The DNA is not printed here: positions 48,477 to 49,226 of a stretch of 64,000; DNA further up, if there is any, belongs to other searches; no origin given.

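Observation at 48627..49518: Tandem paralogous membrane-anchored cupredoxins with a CuA-type ligand set but an expanded Cys-Cys loop (H...C-x10-C-x3-H-x2-M)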

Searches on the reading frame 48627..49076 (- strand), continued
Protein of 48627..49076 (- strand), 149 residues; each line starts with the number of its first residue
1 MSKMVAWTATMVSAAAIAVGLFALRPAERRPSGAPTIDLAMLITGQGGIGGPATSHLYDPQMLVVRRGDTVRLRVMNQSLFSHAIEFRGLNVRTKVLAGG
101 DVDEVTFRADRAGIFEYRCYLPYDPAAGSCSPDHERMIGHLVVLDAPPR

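Call 28: list_cluster_members(proteins=[P0121, P0122, P0124, P0127, P0129, P0133, P0137, P0139, P0148, P0167])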
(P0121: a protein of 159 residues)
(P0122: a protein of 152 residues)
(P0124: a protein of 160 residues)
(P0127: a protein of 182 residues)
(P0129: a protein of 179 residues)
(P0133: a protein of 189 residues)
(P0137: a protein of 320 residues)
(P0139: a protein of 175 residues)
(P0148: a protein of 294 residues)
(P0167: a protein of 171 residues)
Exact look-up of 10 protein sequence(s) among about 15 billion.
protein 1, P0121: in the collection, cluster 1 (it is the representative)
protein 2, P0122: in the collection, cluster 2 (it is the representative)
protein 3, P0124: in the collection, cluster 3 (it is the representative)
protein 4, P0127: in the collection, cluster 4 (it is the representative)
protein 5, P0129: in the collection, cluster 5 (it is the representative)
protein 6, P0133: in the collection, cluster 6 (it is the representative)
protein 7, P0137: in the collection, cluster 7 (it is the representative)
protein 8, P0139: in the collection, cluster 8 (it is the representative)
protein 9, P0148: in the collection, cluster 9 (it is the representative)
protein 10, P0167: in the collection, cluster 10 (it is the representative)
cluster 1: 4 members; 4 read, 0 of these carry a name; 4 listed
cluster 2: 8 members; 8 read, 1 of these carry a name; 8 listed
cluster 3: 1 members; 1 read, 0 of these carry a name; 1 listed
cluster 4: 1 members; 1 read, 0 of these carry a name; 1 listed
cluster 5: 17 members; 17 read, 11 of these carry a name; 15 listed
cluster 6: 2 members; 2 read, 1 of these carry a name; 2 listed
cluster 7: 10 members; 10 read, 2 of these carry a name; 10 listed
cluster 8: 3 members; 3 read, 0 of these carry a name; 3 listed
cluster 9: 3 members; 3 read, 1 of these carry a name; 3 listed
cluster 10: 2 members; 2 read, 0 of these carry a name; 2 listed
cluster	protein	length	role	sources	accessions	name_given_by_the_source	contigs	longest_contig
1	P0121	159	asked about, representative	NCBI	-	-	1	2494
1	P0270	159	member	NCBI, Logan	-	-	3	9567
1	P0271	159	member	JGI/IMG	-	-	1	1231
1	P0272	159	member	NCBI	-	-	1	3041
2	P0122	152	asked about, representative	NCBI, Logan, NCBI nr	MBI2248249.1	MAG: cupredoxin domain-containing protein [Armatimonadetes bacterium] | cupredoxin domain-containing protein [Armatimonadota bacterium]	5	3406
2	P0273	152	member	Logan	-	-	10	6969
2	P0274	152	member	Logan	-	-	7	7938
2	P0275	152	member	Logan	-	-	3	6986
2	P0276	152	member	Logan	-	-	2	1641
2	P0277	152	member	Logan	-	-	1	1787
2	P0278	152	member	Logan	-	-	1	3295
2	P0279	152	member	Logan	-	-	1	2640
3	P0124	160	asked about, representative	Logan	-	-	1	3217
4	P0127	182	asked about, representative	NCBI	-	-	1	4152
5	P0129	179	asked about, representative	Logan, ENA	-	-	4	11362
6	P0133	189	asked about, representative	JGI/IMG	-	heme/copper-type cytochrome/quinol oxidase subunit 2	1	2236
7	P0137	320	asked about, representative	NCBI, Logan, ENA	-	-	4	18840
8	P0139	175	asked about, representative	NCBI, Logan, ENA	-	-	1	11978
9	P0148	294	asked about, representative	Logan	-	-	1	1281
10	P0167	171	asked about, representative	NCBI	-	-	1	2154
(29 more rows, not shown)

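Call 29: fold_search(model_id=the predicted structure, library=pdb)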
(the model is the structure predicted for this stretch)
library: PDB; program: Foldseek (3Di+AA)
matches with E <= 10: 1540; with E <= 0.001: 701
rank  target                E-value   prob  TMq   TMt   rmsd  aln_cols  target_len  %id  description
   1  1iby_A                3.5e-09  1.00  0.54  0.71   6.2       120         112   23  RED COPPER PROTEIN NITROSOCYANIN FROM NITROSOMONAS EUROPAEA (released 2001-06-06)
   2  1ibz_A                3.7e-09  1.00  0.51  0.68   6.5       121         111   22  RED COPPER PROTEIN NITROSOCYANIN FROM NITROSOMONAS EUROPAEA (released 2001-06-06)
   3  1ibz_C                5.3e-09  1.00  0.54  0.72   6.3       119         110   24  RED COPPER PROTEIN NITROSOCYANIN FROM NITROSOMONAS EUROPAEA (released 2001-06-06)
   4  1ic0_A                9.4e-09  1.00  0.51  0.67   7.0       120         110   22  RED COPPER PROTEIN NITROSOCYANIN FROM NITROSOMONAS EUROPAEA (released 2001-06-06)
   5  2zwn_A                8.2e-08  1.00  0.52  0.26   6.3       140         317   20  Crystal structure of the novel two-domain type laccase from a metagenome (released 2009-04-07)
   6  4kns_A                1.4e-07  1.00  0.56  0.30   5.7       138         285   22  Reduced crystal structure of the Nitrosomonas europaea copper nitrite reductase at pH 6.5 (released 2013-07-24)
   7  3gdc_A                2.3e-07  1.00  0.57  0.31   5.4       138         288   21  Crystal structure of multicopper oxidase (released 2010-03-09)
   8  2zwn_B                2.6e-07  1.00  0.53  0.26   6.2       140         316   20  Crystal structure of the novel two-domain type laccase from a metagenome (released 2009-04-07)
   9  6tfd_A                3.7e-07  1.00  0.56  0.21   4.6       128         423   23  Crystal structure of nitrite and NO bound three-domain copper-containing nitrite reductase from Hyphomicrobium denitri (released 2020-06-10)
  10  2dv6_A                3.7e-07  1.00  0.53  0.20   4.6       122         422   20  Crystal structure of nitrite reductase from Hyphomicrobium denitrificans (released 2007-02-20)
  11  6hbe_A                3.7e-07  1.00  0.49  0.19   6.1       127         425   23  Cu-containing nitrite reductase (NirK) from Thermus scotoductus SA-01 (released 2019-01-23)
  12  9cck_A                4.2e-07  1.00  0.55  0.22   4.7       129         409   21  Multi-copper oxidase with a C-terminal cupredoxin domain from Nitrosopumilus maritimus (released 2025-02-05)
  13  4hcf_A                4.5e-07  1.00  0.49  0.81   3.1       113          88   14  Crystal Structure of Uncharacterized Cupredoxin-like Domain Protein Cupredoxin_1 with Copper Bound from Bacillus anthr (released 2012-10-17)
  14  4hcg_A                4.7e-07  1.00  0.49  0.74   5.9       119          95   17  Uncharacterized Cupredoxin-like Domain Protein Cupredoxin_1 with Zinc bound from Bacillus anthracis (released 2012-10-17)
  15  6hbe_C                5.3e-07  1.00  0.51  0.20   4.8       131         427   21  Cu-containing nitrite reductase (NirK) from Thermus scotoductus SA-01 (released 2019-01-23)
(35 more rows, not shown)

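Call 30: search_solved_structures(query=A1, max_evalue=0.01, show_alignments=0)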
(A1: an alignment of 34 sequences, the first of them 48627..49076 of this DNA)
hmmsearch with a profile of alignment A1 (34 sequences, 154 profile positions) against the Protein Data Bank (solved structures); distinct sequences matched with E-value up to 0.01: 139 (the best 60 are shown).
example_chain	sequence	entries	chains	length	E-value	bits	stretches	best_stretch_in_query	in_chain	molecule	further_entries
2dv6_A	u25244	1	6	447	2.6e-16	63.2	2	54-127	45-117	Nitrite reductase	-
6tfd_A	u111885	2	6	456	3.8e-16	62.7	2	63-132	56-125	Copper-containing nitrite reductase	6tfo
1iby_A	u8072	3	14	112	7.3e-11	45.5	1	60-126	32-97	NITROSOCYANIN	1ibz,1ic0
6hbe_A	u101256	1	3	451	6.4e-10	42.5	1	67-125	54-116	Copper-containing nitrite reductase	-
1oe2_A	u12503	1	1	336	1.1e-07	35.2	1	40-125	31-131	DISSIMILATORY COPPER-CONTAINING NITRITE REDUCTASE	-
2vmj_A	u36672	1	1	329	1.8e-07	34.5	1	39-125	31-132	DISSIMILATORY COPPER-CONTAINING NITRITE REDUCTASE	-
1wa0_X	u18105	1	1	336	2.3e-07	34.1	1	40-125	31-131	DISSIMILATORY COPPER-CONTAINING NITRITE REDUCTASE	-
4csp_A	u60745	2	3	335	2.9e-07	33.9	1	40-125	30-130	DISSIMILATORY COPPER-CONTAINING NITRITE REDUCTASE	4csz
1gs8_A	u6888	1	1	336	2.9e-07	33.8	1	40-125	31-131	DISSIMILATORY COPPER-CONTAINING NITRITE REDUCTASE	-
5onx_A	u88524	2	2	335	2.9e-07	33.8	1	40-125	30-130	Copper-containing nitrite reductase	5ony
1hau_A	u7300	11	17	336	2.9e-07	33.8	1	40-125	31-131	DISSIMILATORY COPPER-CONTAINING NITRITE REDUCTASE | Copper-containing nitrite reductase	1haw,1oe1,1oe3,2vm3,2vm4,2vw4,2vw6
2bp8_B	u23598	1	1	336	2.9e-07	33.8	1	40-125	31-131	DISSIMILATORY COPPER-CONTAINING NITRITE REDUCTASE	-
2xwz_A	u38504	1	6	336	2.9e-07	33.8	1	40-125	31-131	DISSIMILATORY COPPER-CONTAINING NITRITE REDUCTASE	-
1wa1_X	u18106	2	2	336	2.9e-07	33.8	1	40-125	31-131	DISSIMILATORY COPPER-CONTAINING NITRITE REDUCTASE | DISSIMILATORY COPPER-CONTAINING NITRITE REDUCTASE,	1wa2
2vn3_A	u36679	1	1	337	2.9e-07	33.8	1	40-125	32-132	DISSIMILATORY COPPER-CONTAINING NITRITE REDUCTASE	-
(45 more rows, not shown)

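Call 43: search_protein_families(library=pfam, proteins=[L016:1302-4997:+, L016:5418-6671:+, L016:6723-8402:+, L016:8354-9319:+, L016:10487-11128:-, L016:11203-11838:-, L016:11396-12493:+, L016:14538-15032:+, L016:15133-16371:+, L016:10257-11540:+], max_evalue=0.001)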
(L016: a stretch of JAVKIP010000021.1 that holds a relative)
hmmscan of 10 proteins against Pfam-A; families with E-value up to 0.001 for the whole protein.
L016:1302-4997:+ (1231 aa): 1 family
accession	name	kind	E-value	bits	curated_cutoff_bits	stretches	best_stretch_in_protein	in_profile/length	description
PF00384.28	Molybdopterin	-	5.3e-36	124.8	24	2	344-824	67-352/353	Molybdopterin oxidoreductase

L016:5418-6671:+ (417 aa): 8 families
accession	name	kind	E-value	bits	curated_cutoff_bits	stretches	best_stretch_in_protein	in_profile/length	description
PF13247.11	Fer4_11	-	4.7e-25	88.1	26.2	1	168-246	4-84/100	4Fe-4S dicluster domain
PF12838.12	Fer4_7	-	2.3e-11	44.4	27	1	174-220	2-51/52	4Fe-4S dicluster domain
PF13237.11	Fer4_10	-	2.3e-09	37.5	25.5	1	172-218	7-53/53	4Fe-4S dicluster domain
PF12797.12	Fer4_2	-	2.3e-07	30.8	24.5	1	29-46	4-21/22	4Fe-4S binding domain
PF13187.11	Fer4_9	-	9.8e-07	29.1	27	1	174-220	2-50/52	4Fe-4S dicluster domain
PF12837.12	Fer4_6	-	1.4e-06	28.4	25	0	28-46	2-20/24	4Fe-4S binding domain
PF13534.11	Fer4_17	-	0.00047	21.1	22.2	0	34-50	1-17/61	4Fe-4S dicluster domain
PF14697.11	Fer4_21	-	0.00064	20.2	35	0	29-49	2-22/59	4Fe-4S dicluster domain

L016:6723-8402:+ (559 aa): 0 families

L016:8354-9319:+ (321 aa): 1 family
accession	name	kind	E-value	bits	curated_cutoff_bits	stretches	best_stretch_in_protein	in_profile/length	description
PF09459.16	EB_dh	-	2.3e-34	119.9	33.3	1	81-306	4-235/236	Ethylbenzene dehydrogenase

L016:10487-11128:- (213 aa): 0 families

L016:11203-11838:- (211 aa): 0 families

L016:11396-12493:+ (365 aa): 1 family
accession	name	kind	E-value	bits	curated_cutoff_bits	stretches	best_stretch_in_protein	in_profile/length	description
PF02082.26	Rrf2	-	3.6e-28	98.8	30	1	209-335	1-132/132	Iron-dependent Transcriptional regulator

L016:14538-15032:+ (164 aa): 1 family
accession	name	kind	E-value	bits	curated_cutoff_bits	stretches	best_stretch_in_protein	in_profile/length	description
PF05573.18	NosL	-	5e-07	30.6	24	1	53-143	8-111/131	NosL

L016:15133-16371:+ (412 aa): 0 families

L016:10257-11540:+ (427 aa): 1 family
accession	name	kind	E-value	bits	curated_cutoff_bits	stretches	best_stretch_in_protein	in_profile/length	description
PF04055.27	Radical_SAM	-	2.9e-18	67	29.5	1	80-239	2-165/166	Radical SAM superfamily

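Call 46: search_protein_families(library=ncbifam, proteins=[window:48627-49076:-], max_evalue=0.01)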
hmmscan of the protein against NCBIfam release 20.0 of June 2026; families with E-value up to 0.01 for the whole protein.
window:48627-49076:- (149 aa): 3 families
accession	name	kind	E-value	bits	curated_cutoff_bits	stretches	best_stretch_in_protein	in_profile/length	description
TIGR03096.1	nitroso_cyanin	equivalog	7e-08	32.3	142.85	1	56-121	56-120/135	nitrosocyanin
TIGR04246.1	nitrous_NosZ_Gp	equivalog_domain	0.00017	20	625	1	58-143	496-576/578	Sec-dependent nitrous-oxide reductase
TIGR02376.1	Cu_nitrite_red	equivalog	0.00045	19.6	296.3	1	61-120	59-125/326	copper-containing nitrite reductase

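Call 48: search_protein_families(library=pfam, proteins=[L007:3271-4419:+, L007:4800-5708:+, L007:5709-6506:+, L014:4865-6697:-, L014:6756-7586:-, L014:13550-14188:+, L014:14260-15570:+, L014:15572-16468:+, L014:16569-17909:+, L014:18659-19138:+], max_evalue=0.001)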
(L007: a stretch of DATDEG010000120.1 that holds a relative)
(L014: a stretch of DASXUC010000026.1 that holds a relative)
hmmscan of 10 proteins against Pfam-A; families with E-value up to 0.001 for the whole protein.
L007:3271-4419:+ (382 aa): 9 families
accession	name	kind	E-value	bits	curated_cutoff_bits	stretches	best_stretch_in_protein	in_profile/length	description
PF17179.9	Fer4_22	-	2.7e-31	108.7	27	1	269-362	1-95/95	4Fe-4S dicluster domain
PF13746.11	Fer4_18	-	8e-07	29.7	27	0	334-367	47-80/114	4Fe-4S dicluster domain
PF13237.11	Fer4_10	-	1.1e-06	28.9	25.5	0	345-365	6-29/53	4Fe-4S dicluster domain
PF13534.11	Fer4_17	-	4.7e-06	27.5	22.2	0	256-282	32-58/61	4Fe-4S dicluster domain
PF12797.12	Fer4_2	-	9.3e-06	25.7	24.5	0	347-360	9-22/22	4Fe-4S binding domain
PF12838.12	Fer4_7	-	1.1e-05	26.2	27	0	346-361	36-51/52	4Fe-4S dicluster domain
PF14697.11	Fer4_21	-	0.00016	22.2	35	0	347-362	7-26/59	4Fe-4S dicluster domain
PF25160.1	LdpA_Fe-S-bd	-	0.00022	21.4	27.6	1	345-361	25-41/49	LdpA Fe-S cluster-binding domain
PF13183.11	Fer4_8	-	0.00025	22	27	0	267-362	2-68/68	4Fe-4S dicluster domain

L007:4800-5708:+ (302 aa): 2 families
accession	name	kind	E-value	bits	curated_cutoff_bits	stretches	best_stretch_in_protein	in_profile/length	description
PF00175.26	NAD_binding_1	-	7.7e-14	52.7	22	1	141-242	2-107/109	Oxidoreductase NAD-binding domain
PF10418.14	DHODB_Fe-S_bind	-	5.9e-09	36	23.9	1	261-293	1-40/41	Iron-sulfur cluster binding domain of dihydroorotate dehydrogenase B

L007:5709-6506:+ (265 aa): 1 family
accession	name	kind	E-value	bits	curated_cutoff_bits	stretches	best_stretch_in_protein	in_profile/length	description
PF01058.29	Oxidored_q6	-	2.5e-23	82.7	27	1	18-155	1-128/128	NADH ubiquinone oxidoreductase, 20 Kd subunit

L014:4865-6697:- (610 aa): 1 family
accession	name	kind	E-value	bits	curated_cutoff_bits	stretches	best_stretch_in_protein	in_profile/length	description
PF00115.25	COX1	-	2.4e-145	485.2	34.8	1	31-510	2-436/436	Cytochrome C and Quinol oxidase polypeptide I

L014:6756-7586:- (276 aa): 2 families
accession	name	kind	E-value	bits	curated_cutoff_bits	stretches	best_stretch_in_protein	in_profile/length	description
PF00116.26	COX2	-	1.6e-12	47.8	22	1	191-255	50-114/120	Cytochrome C oxidase subunit II, periplasmic domain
PF02790.20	COX2_TM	-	4.3e-09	36.9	22.8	1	40-115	6-81/88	Cytochrome C oxidase subunit II, transmembrane domain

L014:13550-14188:+ (212 aa): 7 families
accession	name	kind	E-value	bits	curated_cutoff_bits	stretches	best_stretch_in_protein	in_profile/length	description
PF12840.13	HTH_20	-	2.3e-06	27.9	27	1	8-51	6-49/51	Helix-turn-helix domain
PF09339.16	HTH_IclR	-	2.6e-06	27.5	22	1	10-51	7-49/52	IclR helix-turn-helix domain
PF01022.26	HTH_5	-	1e-05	25.8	22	1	7-50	3-45/47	Bacterial regulatory protein, arsR family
PF13551.12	HTH_29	-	3.4e-05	24.3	28.1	1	16-63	8-54/64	Winged helix-turn helix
PF13412.12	HTH_24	-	4e-05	23.5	21.9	1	10-44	7-41/48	Winged helix-turn-helix DNA-binding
PF25213.1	HVO_A0261_N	-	0.00012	22.4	35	1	3-53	8-57/86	HVO_A0261 N-terminal domain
PF01978.25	TrmB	-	0.0005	20.3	25.6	1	15-68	17-64/68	Sugar-specific transcriptional regulator TrmB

L014:14260-15570:+ (436 aa): 1 family
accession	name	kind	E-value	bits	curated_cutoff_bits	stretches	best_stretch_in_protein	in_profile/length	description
PF01566.24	Nramp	-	9.7e-127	423.3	29.8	1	58-407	1-356/357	Natural resistance-associated macrophage protein-like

L014:15572-16468:+ (298 aa): 1 family
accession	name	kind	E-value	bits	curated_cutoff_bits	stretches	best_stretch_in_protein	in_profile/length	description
PF00582.32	Usp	-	5.7e-45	153.8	24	2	148-293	3-141/141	Universal stress protein family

L014:16569-17909:+ (446 aa): 2 families
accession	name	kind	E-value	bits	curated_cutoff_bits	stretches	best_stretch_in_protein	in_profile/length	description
PF07732.21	Cu-oxidase_3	-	5.7e-16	59.1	21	1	172-277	9-117/119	Multicopper oxidase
PF07731.20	Cu-oxidase_2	-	2.1e-14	53.9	20.4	1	179-277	20-136/137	Multicopper oxidase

L014:18659-19138:+ (159 aa): 1 family
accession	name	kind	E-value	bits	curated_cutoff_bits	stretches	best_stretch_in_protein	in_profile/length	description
PF00582.32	Usp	-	1.3e-29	104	24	1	6-142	4-141/141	Universal stress protein family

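Call 55: list_cluster_members(proteins=[P0130, P0132, P0136, P0141, P0142, P0144, P0155, P0158, P0170, P0177])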
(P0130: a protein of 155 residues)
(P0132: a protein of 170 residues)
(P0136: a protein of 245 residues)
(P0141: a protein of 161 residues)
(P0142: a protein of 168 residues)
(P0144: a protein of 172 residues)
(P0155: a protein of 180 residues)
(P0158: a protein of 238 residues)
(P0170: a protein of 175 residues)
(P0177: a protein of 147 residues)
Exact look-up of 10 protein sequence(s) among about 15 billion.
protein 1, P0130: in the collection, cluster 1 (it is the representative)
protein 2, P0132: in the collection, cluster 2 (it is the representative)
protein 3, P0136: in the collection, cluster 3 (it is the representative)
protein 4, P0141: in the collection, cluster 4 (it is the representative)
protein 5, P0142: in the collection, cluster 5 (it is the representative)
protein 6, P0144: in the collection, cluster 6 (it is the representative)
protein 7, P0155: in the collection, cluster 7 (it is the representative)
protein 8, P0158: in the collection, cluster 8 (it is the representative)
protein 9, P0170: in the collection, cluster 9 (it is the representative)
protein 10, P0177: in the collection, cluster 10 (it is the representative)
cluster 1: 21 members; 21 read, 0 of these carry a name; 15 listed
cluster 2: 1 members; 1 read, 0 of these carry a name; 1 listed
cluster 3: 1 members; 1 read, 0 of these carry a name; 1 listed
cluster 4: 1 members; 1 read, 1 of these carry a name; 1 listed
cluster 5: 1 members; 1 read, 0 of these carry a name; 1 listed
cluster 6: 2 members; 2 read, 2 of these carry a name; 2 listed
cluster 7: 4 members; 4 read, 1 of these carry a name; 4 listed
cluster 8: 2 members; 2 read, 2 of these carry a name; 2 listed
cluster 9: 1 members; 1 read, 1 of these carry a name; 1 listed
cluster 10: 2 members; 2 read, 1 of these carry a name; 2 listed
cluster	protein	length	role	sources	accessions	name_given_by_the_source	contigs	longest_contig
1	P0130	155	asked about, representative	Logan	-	-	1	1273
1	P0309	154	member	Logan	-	-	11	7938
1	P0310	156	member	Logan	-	-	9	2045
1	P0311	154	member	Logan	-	-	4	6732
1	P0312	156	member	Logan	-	-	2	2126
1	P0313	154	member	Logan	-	-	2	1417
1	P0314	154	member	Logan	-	-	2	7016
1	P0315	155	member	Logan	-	-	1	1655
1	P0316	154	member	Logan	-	-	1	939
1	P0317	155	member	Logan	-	-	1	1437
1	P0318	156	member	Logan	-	-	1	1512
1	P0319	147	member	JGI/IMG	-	-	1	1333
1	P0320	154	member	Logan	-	-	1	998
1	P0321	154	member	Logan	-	-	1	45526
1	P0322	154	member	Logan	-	-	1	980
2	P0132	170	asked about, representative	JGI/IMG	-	-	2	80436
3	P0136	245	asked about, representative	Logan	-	-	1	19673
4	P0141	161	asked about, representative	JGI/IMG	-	hypothetical protein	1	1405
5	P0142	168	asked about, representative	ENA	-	-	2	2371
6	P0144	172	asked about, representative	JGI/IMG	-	heme/copper-type cytochrome/quinol oxidase subunit 2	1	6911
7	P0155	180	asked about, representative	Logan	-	-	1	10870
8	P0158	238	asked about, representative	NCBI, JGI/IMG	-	heme/copper-type cytochrome/quinol oxidase subunit 2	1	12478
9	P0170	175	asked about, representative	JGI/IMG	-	heme/copper-type cytochrome/quinol oxidase subunit 2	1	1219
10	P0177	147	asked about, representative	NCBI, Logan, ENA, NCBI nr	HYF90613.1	MAG TPA: cupredoxin domain-containing protein [Symbiobacteriaceae bacterium] | cupredoxin domain-containing protein [Symbiobacteriaceae bacterium]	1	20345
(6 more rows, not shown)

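Call 65: find_homologous_proteins(query=P0137, max_evalue=0.00001)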
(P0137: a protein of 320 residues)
Query P0137 (320 aa): 157 proteins with E <= 0.00001 among 674 candidates; the best 120 are listed.
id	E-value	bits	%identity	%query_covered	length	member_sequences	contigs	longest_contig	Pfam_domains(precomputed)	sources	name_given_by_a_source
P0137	1.9e-221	752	100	100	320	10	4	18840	PF13473.13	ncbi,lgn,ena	-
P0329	4.0e-193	659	86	99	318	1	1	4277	PF13473.13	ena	-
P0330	1.0e-192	657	87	99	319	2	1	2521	PF13473.13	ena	-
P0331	1.3e-164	565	75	99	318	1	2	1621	PF13473.13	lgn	-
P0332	7.5e-158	543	74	99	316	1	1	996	PF13473.13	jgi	jgi:heme/copper-type cytochrome/quinol oxidase subunit 2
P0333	1.9e-146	505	71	98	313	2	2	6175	PF13473.13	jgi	jgi:plastocyanin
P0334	2.4e-142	492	72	89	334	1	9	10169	PF13473.13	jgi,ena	-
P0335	5.9e-135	467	65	98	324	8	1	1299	PF13473.13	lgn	-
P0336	3.7e-93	330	63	75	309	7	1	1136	PF13473.13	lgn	-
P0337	5.6e-79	283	61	66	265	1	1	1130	PF13473.13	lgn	-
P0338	2.8e-78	281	57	73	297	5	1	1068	-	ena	-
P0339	9.2e-78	279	57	71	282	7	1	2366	-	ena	-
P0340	3.8e-76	274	72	44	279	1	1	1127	PF13473.13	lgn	-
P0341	4.1e-76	274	55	76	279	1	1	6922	PF13473.13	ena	-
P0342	5.3e-76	274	55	76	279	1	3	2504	PF13473.13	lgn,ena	-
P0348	1.1e-75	273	55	78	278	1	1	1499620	PF13473.13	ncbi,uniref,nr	ncbi:hypothetical protein Nisw_06610 [Candidatus Nitrosopumilus sp. SW]|uniref:hypothetical protein 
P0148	2.0e-66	242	53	70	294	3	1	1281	PF13473.13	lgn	-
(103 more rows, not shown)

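Call 67: find_encoding_contigs(protein=P0348, flank=8000, max_places=1)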
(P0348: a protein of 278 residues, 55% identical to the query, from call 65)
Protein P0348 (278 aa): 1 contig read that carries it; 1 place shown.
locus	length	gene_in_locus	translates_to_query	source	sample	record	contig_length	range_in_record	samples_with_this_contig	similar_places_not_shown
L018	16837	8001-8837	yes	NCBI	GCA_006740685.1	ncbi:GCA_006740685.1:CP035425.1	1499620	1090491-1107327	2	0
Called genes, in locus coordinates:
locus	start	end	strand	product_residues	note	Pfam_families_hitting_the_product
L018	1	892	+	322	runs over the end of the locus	PF01680:SOR_SNZ, PF05690:ThiG (weak)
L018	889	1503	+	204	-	PF01174:SNO, PF00117:GATase, PF01965:DJ-1_PfpI (weak), PF03575:Peptidase_S51 (faint), PF07685:GATase_3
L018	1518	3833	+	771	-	PF00133:tRNA-synt_1, PF09334:tRNA-synt_1g, PF13603:tRNA-synt_1_2 (faint), PF08264:Anticodon_1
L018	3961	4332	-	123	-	-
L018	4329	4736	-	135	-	-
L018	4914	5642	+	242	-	-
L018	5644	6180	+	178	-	PF06941:NT5C, PF24694:LNS2_PITM1-3 (faint)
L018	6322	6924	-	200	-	-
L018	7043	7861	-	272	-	PF01242:PTPS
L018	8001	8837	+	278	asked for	PF13473:Cupredoxin_1 (faint)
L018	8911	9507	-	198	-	PF00127:Copper-bind (weak)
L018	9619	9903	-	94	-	PF01329:Pterin_4a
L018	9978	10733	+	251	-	PF00733:Asn_synthase, PF02540:NAD_synthase (weak), PF24167:DUF7411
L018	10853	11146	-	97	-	-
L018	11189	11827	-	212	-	PF00127:Copper-bind (weak)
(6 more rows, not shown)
